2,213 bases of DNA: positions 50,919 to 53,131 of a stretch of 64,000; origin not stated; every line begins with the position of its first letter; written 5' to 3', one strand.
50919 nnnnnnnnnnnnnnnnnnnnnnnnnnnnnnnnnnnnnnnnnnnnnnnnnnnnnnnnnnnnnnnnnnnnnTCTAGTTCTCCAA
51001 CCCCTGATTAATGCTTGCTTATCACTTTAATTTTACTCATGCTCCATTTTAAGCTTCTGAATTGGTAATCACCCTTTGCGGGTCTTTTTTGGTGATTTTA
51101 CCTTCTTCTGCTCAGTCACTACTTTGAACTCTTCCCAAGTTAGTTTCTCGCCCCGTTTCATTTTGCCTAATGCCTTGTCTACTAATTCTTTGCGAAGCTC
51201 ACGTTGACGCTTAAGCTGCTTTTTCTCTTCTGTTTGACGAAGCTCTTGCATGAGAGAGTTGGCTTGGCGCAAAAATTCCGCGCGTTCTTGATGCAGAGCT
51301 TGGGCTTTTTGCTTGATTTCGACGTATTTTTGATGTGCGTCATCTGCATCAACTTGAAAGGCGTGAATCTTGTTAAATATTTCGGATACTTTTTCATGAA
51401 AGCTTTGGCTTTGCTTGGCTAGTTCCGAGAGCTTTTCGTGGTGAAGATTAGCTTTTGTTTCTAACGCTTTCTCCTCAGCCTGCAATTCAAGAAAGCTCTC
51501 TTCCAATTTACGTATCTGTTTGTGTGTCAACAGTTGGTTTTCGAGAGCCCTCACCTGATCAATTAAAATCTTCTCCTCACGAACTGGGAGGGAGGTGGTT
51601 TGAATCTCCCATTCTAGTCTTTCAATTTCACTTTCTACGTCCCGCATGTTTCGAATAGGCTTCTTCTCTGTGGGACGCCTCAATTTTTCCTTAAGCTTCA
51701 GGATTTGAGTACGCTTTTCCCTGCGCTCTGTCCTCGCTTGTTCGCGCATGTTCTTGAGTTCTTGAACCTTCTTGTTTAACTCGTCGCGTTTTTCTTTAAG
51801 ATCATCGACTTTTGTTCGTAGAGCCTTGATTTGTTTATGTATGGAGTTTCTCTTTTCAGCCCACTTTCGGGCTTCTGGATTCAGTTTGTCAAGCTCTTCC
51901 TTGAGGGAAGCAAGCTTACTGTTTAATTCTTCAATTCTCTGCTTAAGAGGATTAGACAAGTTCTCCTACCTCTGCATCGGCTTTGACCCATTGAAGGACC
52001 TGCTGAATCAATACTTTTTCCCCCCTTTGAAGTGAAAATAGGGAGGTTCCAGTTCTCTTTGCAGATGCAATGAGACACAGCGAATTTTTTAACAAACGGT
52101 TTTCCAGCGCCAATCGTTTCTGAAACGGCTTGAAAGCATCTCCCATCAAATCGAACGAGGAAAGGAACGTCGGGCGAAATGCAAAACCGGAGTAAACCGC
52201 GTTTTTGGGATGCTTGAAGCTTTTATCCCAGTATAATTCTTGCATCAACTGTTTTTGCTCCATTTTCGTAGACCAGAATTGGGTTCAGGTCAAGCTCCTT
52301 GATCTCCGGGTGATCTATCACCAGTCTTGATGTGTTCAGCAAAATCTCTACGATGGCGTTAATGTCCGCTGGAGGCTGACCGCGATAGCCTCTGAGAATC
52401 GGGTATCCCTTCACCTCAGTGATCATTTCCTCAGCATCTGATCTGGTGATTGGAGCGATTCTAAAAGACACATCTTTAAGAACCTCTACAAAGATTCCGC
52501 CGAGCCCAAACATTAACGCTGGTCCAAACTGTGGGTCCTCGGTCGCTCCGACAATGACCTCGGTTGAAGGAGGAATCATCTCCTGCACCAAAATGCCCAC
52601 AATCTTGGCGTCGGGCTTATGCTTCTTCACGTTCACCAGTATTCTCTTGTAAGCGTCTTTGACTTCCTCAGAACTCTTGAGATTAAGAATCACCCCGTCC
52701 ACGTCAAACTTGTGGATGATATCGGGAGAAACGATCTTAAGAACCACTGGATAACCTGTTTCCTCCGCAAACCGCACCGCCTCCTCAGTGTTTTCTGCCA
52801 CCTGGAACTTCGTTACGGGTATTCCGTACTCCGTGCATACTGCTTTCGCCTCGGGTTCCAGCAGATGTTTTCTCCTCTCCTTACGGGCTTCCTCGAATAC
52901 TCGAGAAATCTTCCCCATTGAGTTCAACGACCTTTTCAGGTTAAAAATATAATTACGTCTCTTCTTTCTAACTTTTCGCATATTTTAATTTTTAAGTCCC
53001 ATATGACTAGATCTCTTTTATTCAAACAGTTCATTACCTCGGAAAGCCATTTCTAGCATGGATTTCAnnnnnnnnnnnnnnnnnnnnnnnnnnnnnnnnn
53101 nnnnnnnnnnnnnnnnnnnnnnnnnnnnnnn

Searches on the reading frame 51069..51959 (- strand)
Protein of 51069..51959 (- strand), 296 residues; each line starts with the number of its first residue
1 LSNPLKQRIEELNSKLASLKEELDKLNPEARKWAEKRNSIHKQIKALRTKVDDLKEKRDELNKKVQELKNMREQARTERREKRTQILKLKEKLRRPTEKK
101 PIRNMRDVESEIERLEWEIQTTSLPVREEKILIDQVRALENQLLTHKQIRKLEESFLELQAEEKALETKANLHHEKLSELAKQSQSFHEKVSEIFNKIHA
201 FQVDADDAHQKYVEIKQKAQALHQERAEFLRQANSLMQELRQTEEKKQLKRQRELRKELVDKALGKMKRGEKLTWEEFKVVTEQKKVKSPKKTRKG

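Call 18: search_protein_families(library=pfam, proteins=[window:51069-51959:-], max_evalue=0.01)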
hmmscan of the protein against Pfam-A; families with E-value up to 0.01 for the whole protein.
window:51069-51959:- (296 aa): 15 families
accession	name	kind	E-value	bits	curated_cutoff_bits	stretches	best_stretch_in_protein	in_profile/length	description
PF23435.1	DUF7121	-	1.1e-13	51.8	29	1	17-278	42-298/307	Family of unknown function (DUF7121)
PF06419.17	COG6_N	-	1.8e-06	28.5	27.4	2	162-249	6-93/114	Conserved oligomeric complex COG6, N-terminal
PF04728.18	LPP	-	0.0002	22.1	29.1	0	176-210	1-35/53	Lipoprotein leucine-zipper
PF11559.13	ADIP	-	0.00026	21.5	34.3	1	6-94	65-150/151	Afadin- and alpha -actinin-Binding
PF24423.1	OVT1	-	0.0012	19.6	30.9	1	5-70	34-99/100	Major antigen, helical domain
PF11887.13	Mce4_CUP1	-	0.0018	18.4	32.6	1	7-96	68-157/222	Cholesterol uptake porter CUP1 of Mce4, putative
PF04102.17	SlyX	-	0.002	19.1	30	1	6-59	2-55/67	SlyX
PF16043.11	DUF4795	-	0.0022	17.9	34.8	1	7-57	7-57/208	Domain of unknown function (DUF4795)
PF13870.11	CCDC113_CCDC96_CC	-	0.0027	17.9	31.6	1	5-85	54-134/177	CCDC113/CCDC96, coiled-coil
PF25014.1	NET2A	-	0.0042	17.4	33.1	1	15-204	31-224/235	NET2A-like domain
PF10779.14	XhlA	-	0.0052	17.4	34.7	1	5-48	2-45/67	Haemolysin XhlA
PF07926.17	TPR_MLP1_2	-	0.006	17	36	1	5-58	69-119/129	TPR/MLP1/MLP2-like protein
PF06103.16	DUF948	-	0.0065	17.1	37.2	1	4-69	23-88/89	Bacterial protein of unknown function (DUF948)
PF06009.19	Laminin_II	-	0.0077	16.7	33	1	7-76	17-103/138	Laminin Domain II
PF25764.1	KIF21A_4th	-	0.0091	16.1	33.1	1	3-121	24-146/183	KIF21A-like domain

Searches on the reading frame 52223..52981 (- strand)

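Call 18: search_protein_families(library=pfam, proteins=[window:52223-52981:-], max_evalue=0.01)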
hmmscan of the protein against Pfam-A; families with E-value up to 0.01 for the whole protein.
window:52223-52981:- (252 aa): 3 families
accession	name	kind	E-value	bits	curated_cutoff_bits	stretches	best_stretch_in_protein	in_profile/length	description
PF13549.11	ATP-grasp_5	-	2.7e-91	305.3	27.6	1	32-251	2-221/221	ATP-grasp domain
PF08442.15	ATP-grasp_2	-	0.00021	21.4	29.5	1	40-145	2-110/202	ATP-grasp domain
PF02786.22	CPSase_L_D2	-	0.0096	15.9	19.8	0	45-82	5-44/211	Carbamoyl-phosphate synthase L chain, ATP binding domain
